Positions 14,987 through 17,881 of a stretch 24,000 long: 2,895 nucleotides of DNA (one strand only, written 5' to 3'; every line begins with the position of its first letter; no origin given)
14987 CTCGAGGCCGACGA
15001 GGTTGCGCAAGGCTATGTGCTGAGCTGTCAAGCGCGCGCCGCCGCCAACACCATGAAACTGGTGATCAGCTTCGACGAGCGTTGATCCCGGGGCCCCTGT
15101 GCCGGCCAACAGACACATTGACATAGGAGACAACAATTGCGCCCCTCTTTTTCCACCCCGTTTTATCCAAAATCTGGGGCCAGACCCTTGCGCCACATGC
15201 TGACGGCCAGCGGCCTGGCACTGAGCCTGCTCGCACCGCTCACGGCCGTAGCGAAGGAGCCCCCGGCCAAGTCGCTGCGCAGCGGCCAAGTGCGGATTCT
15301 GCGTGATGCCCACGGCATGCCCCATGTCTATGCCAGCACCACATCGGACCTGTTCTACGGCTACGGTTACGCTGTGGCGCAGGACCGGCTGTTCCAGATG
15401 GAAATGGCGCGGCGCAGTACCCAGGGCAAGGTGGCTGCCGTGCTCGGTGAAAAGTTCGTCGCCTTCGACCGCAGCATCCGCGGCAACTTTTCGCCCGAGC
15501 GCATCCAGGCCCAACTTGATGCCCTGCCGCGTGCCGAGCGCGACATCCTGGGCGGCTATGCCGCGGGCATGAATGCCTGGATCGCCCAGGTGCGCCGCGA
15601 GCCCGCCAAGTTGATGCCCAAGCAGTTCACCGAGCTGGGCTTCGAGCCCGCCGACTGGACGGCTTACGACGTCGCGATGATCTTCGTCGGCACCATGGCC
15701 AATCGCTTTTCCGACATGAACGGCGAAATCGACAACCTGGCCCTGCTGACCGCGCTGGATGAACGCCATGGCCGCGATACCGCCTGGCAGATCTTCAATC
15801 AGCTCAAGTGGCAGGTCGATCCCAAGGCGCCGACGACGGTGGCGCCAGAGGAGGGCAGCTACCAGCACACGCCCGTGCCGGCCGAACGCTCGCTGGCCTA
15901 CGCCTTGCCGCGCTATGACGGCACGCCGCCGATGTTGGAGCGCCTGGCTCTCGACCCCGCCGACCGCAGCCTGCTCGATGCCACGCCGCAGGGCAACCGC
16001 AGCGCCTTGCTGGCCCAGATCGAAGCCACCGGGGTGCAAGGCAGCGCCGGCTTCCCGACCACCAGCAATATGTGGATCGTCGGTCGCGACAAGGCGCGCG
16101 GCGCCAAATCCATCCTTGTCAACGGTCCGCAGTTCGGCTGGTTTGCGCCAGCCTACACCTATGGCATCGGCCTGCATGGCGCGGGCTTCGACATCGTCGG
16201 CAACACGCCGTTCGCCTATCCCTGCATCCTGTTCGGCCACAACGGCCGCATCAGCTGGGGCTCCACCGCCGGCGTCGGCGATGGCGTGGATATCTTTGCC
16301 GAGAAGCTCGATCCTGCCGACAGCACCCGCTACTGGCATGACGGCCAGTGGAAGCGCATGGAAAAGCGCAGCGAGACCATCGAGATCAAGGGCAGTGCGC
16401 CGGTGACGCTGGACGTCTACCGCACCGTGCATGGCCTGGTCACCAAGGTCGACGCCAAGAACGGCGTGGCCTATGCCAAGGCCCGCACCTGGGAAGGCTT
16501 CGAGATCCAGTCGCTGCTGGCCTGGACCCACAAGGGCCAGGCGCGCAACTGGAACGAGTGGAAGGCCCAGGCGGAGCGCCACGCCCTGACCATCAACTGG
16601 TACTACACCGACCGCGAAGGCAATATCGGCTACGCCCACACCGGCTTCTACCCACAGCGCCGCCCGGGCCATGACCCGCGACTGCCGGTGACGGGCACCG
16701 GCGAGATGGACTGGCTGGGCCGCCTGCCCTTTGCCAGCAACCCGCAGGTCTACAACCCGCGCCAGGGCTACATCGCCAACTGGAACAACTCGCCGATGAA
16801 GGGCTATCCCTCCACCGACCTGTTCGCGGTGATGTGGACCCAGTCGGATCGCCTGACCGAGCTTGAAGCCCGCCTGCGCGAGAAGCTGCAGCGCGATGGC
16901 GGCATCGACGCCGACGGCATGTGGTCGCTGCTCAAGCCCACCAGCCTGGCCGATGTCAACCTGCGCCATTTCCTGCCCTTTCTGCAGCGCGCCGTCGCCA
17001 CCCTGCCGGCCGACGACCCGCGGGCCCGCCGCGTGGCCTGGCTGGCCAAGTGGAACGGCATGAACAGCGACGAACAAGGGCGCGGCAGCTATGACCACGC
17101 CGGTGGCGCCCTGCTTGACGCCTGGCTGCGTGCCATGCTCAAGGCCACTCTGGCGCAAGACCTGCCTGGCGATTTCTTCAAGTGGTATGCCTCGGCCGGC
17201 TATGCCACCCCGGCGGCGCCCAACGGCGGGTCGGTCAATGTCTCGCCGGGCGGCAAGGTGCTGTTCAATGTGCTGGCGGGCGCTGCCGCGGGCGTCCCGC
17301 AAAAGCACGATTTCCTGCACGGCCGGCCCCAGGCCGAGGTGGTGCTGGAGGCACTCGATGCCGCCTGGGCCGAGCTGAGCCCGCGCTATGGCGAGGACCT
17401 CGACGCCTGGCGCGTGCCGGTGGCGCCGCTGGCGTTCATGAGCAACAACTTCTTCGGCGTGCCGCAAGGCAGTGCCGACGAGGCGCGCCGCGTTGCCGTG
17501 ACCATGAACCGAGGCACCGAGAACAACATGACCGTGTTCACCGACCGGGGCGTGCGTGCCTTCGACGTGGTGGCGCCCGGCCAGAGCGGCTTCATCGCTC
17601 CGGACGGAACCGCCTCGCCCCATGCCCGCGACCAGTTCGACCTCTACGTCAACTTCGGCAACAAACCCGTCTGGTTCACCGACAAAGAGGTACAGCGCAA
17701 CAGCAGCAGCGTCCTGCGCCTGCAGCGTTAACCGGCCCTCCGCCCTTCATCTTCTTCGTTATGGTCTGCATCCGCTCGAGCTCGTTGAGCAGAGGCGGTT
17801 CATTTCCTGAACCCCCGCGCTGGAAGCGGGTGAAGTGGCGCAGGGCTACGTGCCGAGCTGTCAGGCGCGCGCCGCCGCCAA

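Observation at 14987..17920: Penicillin G acylase gene is a 2.8-kb insertion into the paa operon, bracketed by a duplicated paaE 3' end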

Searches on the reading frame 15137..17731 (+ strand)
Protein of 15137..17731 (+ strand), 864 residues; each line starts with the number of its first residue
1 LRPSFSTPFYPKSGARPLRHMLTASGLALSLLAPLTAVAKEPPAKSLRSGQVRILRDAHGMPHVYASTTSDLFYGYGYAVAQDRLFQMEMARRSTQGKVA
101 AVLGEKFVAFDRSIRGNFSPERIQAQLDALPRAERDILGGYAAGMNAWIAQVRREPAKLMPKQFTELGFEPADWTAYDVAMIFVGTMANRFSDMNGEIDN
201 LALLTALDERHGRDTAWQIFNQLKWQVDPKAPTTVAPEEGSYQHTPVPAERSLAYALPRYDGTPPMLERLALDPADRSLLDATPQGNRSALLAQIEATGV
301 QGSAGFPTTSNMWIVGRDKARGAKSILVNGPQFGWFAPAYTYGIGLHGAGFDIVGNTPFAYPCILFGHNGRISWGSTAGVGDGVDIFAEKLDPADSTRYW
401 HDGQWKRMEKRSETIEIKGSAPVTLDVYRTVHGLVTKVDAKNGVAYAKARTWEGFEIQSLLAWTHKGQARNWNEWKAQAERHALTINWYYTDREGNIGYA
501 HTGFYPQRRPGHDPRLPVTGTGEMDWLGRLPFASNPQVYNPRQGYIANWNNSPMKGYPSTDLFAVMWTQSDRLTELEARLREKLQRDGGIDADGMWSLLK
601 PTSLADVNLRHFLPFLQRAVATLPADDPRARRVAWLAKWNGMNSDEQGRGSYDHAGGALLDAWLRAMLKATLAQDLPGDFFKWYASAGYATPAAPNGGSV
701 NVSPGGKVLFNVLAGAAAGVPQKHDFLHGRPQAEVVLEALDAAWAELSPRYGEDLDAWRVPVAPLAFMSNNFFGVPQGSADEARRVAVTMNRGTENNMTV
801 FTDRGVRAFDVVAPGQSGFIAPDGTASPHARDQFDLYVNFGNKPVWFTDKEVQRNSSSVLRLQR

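Call 9: search_protein_families(library=ncbifam, proteins=[window:15137-17731:+])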
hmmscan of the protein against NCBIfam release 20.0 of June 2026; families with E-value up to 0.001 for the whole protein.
window:15137-17731:+ (864 aa): 1 family
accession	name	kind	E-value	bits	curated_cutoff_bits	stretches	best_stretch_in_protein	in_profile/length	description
NF051460.1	bi_acylase_PvdQ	equivalog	3.3e-21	74.8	950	2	308-447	211-359/763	bifunctional acylase PvdQ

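Call 11: search_solved_structures(query=window:15137-17731:+, max_evalue=1e-10)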
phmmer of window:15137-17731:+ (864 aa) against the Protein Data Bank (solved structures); distinct sequences matched with E-value up to 1e-10: 52.
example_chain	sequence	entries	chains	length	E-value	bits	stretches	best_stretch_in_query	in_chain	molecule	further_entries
7reo_A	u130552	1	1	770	1.1e-279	933.6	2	310-861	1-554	Penicillin G Acylase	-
7rep_A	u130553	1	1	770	1.8e-276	922.9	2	310-861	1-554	Penicillin G acylase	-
4pem_B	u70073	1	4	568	1e-205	688.8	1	307-864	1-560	Penicillin G acylase Beta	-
1cp9_B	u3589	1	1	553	1.3e-205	688.5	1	310-853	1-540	Penicillin G amidase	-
4pel_B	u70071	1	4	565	6.3e-204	682.9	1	311-864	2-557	Penicillin G acylase subunit beta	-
1e3a_B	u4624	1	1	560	6.3e-203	679.6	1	307-864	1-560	PENICILLIN AMIDASE BETA SUBUNIT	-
1h2g_B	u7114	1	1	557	3.8e-202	677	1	310-864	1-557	PENICILLIN G ACYLASE BETA SUBUNIT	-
1gk9_B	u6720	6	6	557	7.8e-202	676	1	310-864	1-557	PENICILLIN G ACYLASE BETA SUBUNIT | penicillin Acylase beta subunit | PENICILLIN AMIDOHYDROLASE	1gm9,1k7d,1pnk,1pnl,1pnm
1kec_B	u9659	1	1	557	1e-201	675.6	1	310-864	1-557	PENICILLIN ACYLASE BETA SUBUNIT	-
1ai4_B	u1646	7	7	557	2e-201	674.6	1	310-864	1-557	PENICILLIN AMIDOHYDROLASE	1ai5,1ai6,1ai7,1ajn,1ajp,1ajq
1gkf_B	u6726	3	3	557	1e-200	672.3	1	310-864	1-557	PENICILLIN G ACYLASE BETA SUBUNIT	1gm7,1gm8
1fxh_B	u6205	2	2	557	1.4e-200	671.9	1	310-864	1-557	PENICILLIN ACYLASE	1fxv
1jx9_B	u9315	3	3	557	1.5e-200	671.8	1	310-864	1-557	penicillin G acylase beta subunit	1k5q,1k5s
3k3w_B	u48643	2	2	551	3e-147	495.4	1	310-859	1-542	Penicillin G acylase | Penicillin G acylase, beta subunit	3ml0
8brt_B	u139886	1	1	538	2.9e-102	346.5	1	310-860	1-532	Penicillin G acylase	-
1e3a_A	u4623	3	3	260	1.1e-83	285.1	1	49-306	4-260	PENICILLIN AMIDASE ALPHA SUBUNIT | PENICILLIN G ACYLASE ALPHA SUBUNIT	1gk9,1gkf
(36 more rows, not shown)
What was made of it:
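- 15137..17731 (+): pac, penicillin G acylase precursor. 864 aa from TTG 15137; the public annotation starts at ATG 15197 (844 aa). The beta-chain nucleophile Ser sits in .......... PDB hits over alpha and beta chains (call 11).
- On Penicillin G acylase (Ntn-hydrolase, Pfam PF01804 / peptidase S45): 7reo E=1e-279; 1gk9_B E=8e-202; 1e3a_A E=1e-83 (call 11).
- Checked: 15137-17731 matches solved penicillin G acylases over both chains: 7reo E=1e-279, 1gk9_B E=8e-202 (call 11).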

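Call 13: find_homologous_proteins(query=window:15137-17731:+, max_evalue=1e-50)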
Query window:15137-17731:+ (864 aa): 931 proteins with E <= 1e-50 among 8000 candidates; the best 120 are listed.
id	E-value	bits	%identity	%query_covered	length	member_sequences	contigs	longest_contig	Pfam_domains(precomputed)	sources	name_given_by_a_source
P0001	0.0e+0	1968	100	98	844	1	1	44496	PF01804.24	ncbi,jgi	ncbi:MAG: hypothetical protein RJA36_767 [Pseudomonadota bacterium]|jgi:penicillin amidase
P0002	0.0e+0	1460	76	94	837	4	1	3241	PF01804.24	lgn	-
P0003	0.0e+0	1459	75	95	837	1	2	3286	PF01804.24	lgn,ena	-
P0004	0.0e+0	1367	70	97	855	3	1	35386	PF01804.24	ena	-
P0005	0.0e+0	1308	68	96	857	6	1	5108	PF01804.24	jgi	jgi:penicillin amidase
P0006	0.0e+0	1306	68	94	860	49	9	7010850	PF01804.24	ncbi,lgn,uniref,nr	ncbi:penicillin acylase [Achromobacter denitrificans]|uniref:penicillin G acylase n=1 Tax=Achromobac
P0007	0.0e+0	1304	68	95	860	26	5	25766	PF01804.24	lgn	-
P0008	0.0e+0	1300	68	94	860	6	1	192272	PF01804.24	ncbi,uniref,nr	ncbi:penicillin G acylase [Achromobacter xylosoxidans]|uniref:penicillin G acylase n=1 Tax=Alcaligen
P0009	0.0e+0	1298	68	94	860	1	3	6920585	PF01804.24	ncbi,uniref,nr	ncbi:penicillin acylase family protein [Achromobacter sp. SD115]|uniref:penicillin G acylase n=1 Tax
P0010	0.0e+0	1297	68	95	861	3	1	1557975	PF01804.24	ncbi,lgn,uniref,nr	ncbi:penicillin G acylase [Achromobacter pestifer]|uniref:Penicillin G acylase n=1 Tax=Achromobacter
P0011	0.0e+0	1296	68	94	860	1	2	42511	PF01804.24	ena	-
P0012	0.0e+0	1294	68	94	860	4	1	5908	PF01804.24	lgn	-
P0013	0.0e+0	1293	67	96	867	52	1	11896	PF01804.24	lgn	-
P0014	0.0e+0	1293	66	98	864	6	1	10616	PF01804.24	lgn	-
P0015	0.0e+0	1293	68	94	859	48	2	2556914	PF01804.24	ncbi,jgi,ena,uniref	ncbi:penicillin G acylase [Achromobacter marplatensis]|jgi:penicillin amidase|uniref:penicillin G ac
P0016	0.0e+0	1293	68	94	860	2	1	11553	PF01804.24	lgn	-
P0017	0.0e+0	1292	68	94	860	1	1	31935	PF01804.24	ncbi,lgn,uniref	ncbi:penicillin G acylase [Achromobacter sp.]|uniref:penicillin G acylase n=1 Tax=Achromobacter sp. 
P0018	0.0e+0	1291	68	94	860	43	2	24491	PF01804.24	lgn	-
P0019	0.0e+0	1290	68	94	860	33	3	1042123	PF01804.24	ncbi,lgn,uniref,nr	ncbi:penicillin G acylase [Achromobacter aegrifaciens]|uniref:penicillin G acylase n=1 Tax=Achromoba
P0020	0.0e+0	1289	68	94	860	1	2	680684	PF01804.24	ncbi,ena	-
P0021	0.0e+0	1289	67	96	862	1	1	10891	PF01804.24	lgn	-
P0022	0.0e+0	1289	67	94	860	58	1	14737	PF01804.24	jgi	-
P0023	0.0e+0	1287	66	97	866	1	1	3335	PF01804.24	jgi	-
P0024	0.0e+0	1286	68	94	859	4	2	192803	PF01804.24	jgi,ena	jgi:penicillin amidase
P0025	0.0e+0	1285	67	96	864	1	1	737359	PF01804.24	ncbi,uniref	ncbi:penicillin G acylase [Achromobacter marplatensis]|uniref:penicillin G acylase n=1 Tax=Achromoba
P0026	0.0e+0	1285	65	98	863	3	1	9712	PF01804.24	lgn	-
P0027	0.0e+0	1283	66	97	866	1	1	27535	PF01804.24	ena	-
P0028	0.0e+0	1283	66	97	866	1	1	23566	PF01804.24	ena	-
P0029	0.0e+0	1283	66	97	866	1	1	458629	PF01804.24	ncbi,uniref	ncbi:penicillin G acylase [Achromobacter kerstersii]|uniref:penicillin G acylase n=1 Tax=Achromobact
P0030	0.0e+0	1283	66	97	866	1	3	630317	PF01804.24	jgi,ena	-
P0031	0.0e+0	1282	67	96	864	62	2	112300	PF01804.24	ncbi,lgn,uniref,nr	ncbi:penicillin G acylase [Achromobacter spanius]|uniref:Penicillin acylase n=1 Tax=Achromobacter sp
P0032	0.0e+0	1281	68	94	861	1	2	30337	PF01804.24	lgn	-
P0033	0.0e+0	1281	66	97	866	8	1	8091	PF01804.24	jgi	-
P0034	0.0e+0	1280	66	97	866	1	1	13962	PF01804.24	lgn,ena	-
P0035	0.0e+0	1277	68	94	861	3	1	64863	PF01804.24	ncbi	-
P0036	0.0e+0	1275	67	95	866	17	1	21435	PF01804.24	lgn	-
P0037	0.0e+0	1270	67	94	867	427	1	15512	PF01804.24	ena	-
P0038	0.0e+0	1270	67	94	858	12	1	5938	PF01804.24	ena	-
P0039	0.0e+0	1268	66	97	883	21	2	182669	PF01804.24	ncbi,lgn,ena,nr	nr:penicillin G acylase [uncultured Achromobacter sp.]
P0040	0.0e+0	1261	65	96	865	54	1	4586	PF01804.24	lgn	-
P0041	0.0e+0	1217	64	95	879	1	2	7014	PF01804.24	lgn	-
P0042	0.0e+0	1193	64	94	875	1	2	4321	PF01804.24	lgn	-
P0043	0.0e+0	1156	63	94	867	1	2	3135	PF01804.24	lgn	-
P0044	0.0e+0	1154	62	94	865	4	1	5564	PF01804.24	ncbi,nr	ncbi:MAG: penicillin acylase [Betaproteobacteria bacterium]|nr:MAG: penicillin acylase [Betaproteoba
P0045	0.0e+0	1144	60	98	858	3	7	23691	PF01804.24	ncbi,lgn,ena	-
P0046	0.0e+0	1135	59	98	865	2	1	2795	PF01804.24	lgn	-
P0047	0.0e+0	1133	62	94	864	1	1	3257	PF01804.24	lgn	-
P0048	0.0e+0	1132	59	98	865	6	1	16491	PF01804.24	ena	-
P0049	0.0e+0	1129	60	98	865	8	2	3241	PF01804.24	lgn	-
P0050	0.0e+0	1128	60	97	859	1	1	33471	PF01804.24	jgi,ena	-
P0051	0.0e+0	1127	58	98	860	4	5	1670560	PF01804.24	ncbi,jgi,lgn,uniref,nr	ncbi:penicillin amidase [Caballeronia arationis]|jgi:penicillin amidase|uniref:Acyl-homoserine lacto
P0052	0.0e+0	1125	62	94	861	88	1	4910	PF01804.24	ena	-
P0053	0.0e+0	1125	58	97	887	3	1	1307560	PF01804.24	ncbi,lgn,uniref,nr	ncbi:penicillin acylase [Pandoraea captiosa]|uniref:Penicillin acylase n=1 Tax=Pandoraea captiosa Ta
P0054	0.0e+0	1122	60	95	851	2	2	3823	PF01804.24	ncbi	-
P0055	0.0e+0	1122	59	93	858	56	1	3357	PF01804.24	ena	-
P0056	0.0e+0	1120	57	99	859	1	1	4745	PF01804.24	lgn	-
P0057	0.0e+0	1120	60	96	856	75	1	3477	PF01804.24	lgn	-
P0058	0.0e+0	1120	59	95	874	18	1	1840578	PF01804.24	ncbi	ncbi:penicillin amidase [Paraburkholderia sp. WC7.3g]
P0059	0.0e+0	1119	58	99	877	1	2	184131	PF01804.24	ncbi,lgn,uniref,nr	ncbi:penicillin acylase [Pandoraea terrae]|uniref:Penicillin acylase n=1 Tax=Pandoraea terrae TaxID=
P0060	0.0e+0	1117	58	98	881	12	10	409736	PF01804.24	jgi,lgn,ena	-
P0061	0.0e+0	1117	59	96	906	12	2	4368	PF01804.24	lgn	-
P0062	0.0e+0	1114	61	94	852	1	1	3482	PF01804.24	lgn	-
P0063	0.0e+0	1110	59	94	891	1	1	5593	PF01804.24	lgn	-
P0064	0.0e+0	1110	59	94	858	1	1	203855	PF01804.24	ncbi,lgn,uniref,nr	ncbi:penicillin acylase family protein [Caballeronia sp. J97]|uniref:penicillin acylase family prote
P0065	0.0e+0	1109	59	94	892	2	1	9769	PF01804.24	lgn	-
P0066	0.0e+0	1107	59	94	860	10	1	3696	PF01804.24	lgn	-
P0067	0.0e+0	1105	59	97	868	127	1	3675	PF01804.24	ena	-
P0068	0.0e+0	1101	57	98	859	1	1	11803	PF01804.24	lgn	-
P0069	0.0e+0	1099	59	96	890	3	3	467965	PF01804.24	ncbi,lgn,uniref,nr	ncbi:penicillin acylase family protein [Pandoraea nosoerga]|uniref:Penicillin acylase n=1 Tax=Pandor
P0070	0.0e+0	1099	59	94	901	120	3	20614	PF01804.24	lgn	-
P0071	0.0e+0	1096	59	94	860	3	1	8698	PF01804.24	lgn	-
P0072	0.0e+0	1094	58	94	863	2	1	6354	PF01804.24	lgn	-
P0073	0.0e+0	1093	58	98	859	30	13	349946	PF01804.24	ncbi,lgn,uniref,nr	ncbi:penicillin acylase family protein [Cupriavidus basilensis]|uniref:penicillin acylase family pro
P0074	0.0e+0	1093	59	94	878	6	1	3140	PF01804.24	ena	-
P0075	0.0e+0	1091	57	96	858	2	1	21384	PF01804.24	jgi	jgi:penicillin amidase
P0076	0.0e+0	1087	57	98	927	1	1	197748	PF01804.24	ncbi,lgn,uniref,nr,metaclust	ncbi:penicillin acylase family protein [Chitinasiproducens palmae]|uniref:Penicillin amidase n=1 Tax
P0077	0.0e+0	1081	59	95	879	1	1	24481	PF01804.24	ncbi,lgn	-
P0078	0.0e+0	1080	58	94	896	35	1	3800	PF01804.24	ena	-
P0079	0.0e+0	1072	57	94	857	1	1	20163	PF01804.24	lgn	-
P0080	0.0e+0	1071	55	97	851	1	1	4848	PF01804.24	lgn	-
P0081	0.0e+0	1065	55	100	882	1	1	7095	PF01804.24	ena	-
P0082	0.0e+0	1037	54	98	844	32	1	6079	PF01804.24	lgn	-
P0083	0.0e+0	1030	56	94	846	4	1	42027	PF01804.24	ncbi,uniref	ncbi:MAG: penicillin acylase family protein [Scandinavium sp.]|uniref:penicillin acylase family prot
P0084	0.0e+0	1028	54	98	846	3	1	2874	PF01804.24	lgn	-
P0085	0.0e+0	1028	55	97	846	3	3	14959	PF01804.24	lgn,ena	-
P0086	0.0e+0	1026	53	98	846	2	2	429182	PF01804.24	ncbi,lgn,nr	ncbi:penicillin acylase [Salmonella enterica]|nr:penicillin acylase [Salmonella enterica] EJK8997440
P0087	0.0e+0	1026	55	93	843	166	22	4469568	PF01804.24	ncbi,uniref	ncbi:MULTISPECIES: penicillin acylase family protein [Providencia]|uniref:penicillin acylase family 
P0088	0.0e+0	1022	55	94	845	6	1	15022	PF01804.24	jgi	-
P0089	0.0e+0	1022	65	58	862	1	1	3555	PF01804.24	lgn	-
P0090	0.0e+0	1019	55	94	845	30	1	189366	PF01804.24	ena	-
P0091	0.0e+0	1018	54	98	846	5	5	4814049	PF01804.24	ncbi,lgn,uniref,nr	ncbi:penicillin G acylase [[Enterobacter] lignolyticus]|uniref:Peptidase S45 penicillin amidase n=1 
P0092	0.0e+0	1014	54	98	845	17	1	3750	PF01804.24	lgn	-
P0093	0.0e+0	1013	55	94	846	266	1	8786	PF01804.24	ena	-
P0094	2.5e-298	1010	53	94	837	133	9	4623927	PF01804.24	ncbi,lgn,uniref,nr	ncbi:penicillin acylase family protein [Providencia rettgeri]|uniref:penicillin G acylase n=1 Tax=Pr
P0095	9.6e-298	1008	53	93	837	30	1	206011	PF01804.24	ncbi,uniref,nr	ncbi:penicillin G acylase [Providencia sp. M-27]|uniref:penicillin G acylase n=1 Tax=Providencia sp.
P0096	1.1e-296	1005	53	98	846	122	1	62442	PF01804.24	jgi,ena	-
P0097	1.9e-296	1004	54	98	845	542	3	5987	PF01804.24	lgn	-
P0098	3.5e-296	1003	53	95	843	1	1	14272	PF01804.24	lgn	-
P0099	4.6e-296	1003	53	94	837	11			PF01804.24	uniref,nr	uniref:Penicillin G acylase n=1 Tax=Providencia rettgeri TaxID=587 RepID=A0A2I6UI54_PRORE|nr:penicil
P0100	5.5e-294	996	53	94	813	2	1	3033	PF01804.24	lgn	-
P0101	5.2e-293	993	53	93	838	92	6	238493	PF01804.24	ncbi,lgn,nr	ncbi:penicillin acylase family protein [Providencia rettgeri]|nr:penicillin acylase family protein [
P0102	1.1e-292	992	75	64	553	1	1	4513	PF01804.24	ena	-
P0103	3.6e-292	990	54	95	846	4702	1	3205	PF01804.24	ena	-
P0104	1.9e-291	987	53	98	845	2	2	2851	PF01804.24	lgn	-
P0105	1.0e-290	985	53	98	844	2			PF01804.24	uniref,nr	uniref:Penicillin G acylase n=1 Tax=Kluyvera cryocrescens TaxID=580 RepID=PAC_KLUCR|nr:RecName: Full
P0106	2.5e-290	984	53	97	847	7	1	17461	PF01804.24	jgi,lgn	jgi:penicillin amidase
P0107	6.5e-290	982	69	70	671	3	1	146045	PF01804.24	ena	-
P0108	1.0e-289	982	66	73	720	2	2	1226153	PF01804.24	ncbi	-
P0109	9.5e-289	979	53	95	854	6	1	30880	PF01804.24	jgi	-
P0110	1.3e-285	968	54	97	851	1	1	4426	PF01804.24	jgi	jgi:penicillin amidase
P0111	3.5e-284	963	54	94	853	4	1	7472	PF01804.24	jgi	jgi:penicillin amidase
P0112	1.8e-283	961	52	96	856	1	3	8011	PF01804.24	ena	-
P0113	3.0e-283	960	52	96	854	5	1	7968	PF01804.24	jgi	jgi:penicillin amidase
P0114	3.8e-283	960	51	95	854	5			PF01804.24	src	-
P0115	1.5e-282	958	50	97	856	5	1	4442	PF01804.24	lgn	-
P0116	2.6e-282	957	53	96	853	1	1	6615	PF01804.24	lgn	-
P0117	8.0e-282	956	67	69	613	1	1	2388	PF01804.24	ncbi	ncbi:penicillin acylase family protein, partial [Achromobacter xylosoxidans]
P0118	2.9e-277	941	49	97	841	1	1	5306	PF01804.24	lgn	-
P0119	1.0e-276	939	51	95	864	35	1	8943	PF01804.24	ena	-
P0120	1.8e-275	935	57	86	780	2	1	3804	PF01804.24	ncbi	-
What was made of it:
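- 15137..17731 (+): PF01804 (call 13).
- On Penicillin G acylase (Ntn-hydrolase, Pfam PF01804 / peptidase S45): PF01804 is precomputed for the identical protein P0001 (call 13).
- Closest known: pac of Escherichia coli W and its control by PaaX. Same: The enzyme family is the same: 53-54% identity to enterobacterial PGAs, with PDB 1gk9 matched over both chains (calls 11, 13).
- Closest known: Achromobacter penicillin G acylases. Same: These are the closest named (68%) and closest overall (75-76%) homologues (call 13).
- The nearest homologues are only 70-76% identical (call 13). The source is a metagenome-assembled genome (call 13).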

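Call 14: find_encoding_contigs(protein=P0004, flank=10000, max_places=3)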
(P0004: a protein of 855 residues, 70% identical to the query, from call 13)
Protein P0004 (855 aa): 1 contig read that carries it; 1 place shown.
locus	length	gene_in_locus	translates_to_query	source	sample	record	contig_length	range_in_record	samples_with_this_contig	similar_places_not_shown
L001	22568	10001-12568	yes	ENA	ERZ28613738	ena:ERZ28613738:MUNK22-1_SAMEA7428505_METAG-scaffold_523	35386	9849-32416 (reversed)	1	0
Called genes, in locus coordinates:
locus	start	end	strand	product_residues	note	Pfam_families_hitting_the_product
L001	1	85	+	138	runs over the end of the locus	PF04116:FA_hydroxylase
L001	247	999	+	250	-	PF08238:Sel1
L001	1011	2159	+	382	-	-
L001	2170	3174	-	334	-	PF13751:DDE_Tnp_1_6 (faint), PF01609:DDE_Tnp_1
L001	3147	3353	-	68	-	-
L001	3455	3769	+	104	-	-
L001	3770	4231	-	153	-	PF01220:DHquinase_II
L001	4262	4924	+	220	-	PF21176:RecR_HhH, PF02132:RecR_ZnF (weak), PF13662:Toprim_4, PF01751:Toprim, PF21175:RecR_C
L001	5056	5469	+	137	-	PF01124:MAPEG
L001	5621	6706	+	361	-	PF13379:NMT1_2, PF09084:NMT1, PF12974:Phosphonate-bd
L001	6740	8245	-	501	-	PF01464:SLT, PF01476:LysM (faint)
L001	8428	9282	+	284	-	PF08241:Methyltransf_11, PF13649:Methyltransf_25 (weak)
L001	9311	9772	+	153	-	PF00075:RNase_H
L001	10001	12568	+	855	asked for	PF01804:Penicil_amidase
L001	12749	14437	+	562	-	PF02776:TPP_enzyme_N, PF00205:TPP_enzyme_M, PF02775:TPP_enzyme_C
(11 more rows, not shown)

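Call 15: find_encoding_contigs(protein=P0002, flank=10000, max_places=3)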
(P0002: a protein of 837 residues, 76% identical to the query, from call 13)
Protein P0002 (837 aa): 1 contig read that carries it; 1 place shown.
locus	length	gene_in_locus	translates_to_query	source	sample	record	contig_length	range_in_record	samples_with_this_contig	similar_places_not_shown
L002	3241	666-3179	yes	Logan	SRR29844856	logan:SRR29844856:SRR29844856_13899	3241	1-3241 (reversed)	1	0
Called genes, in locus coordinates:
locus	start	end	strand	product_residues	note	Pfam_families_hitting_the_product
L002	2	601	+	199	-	?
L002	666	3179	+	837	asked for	PF01804:Penicil_amidase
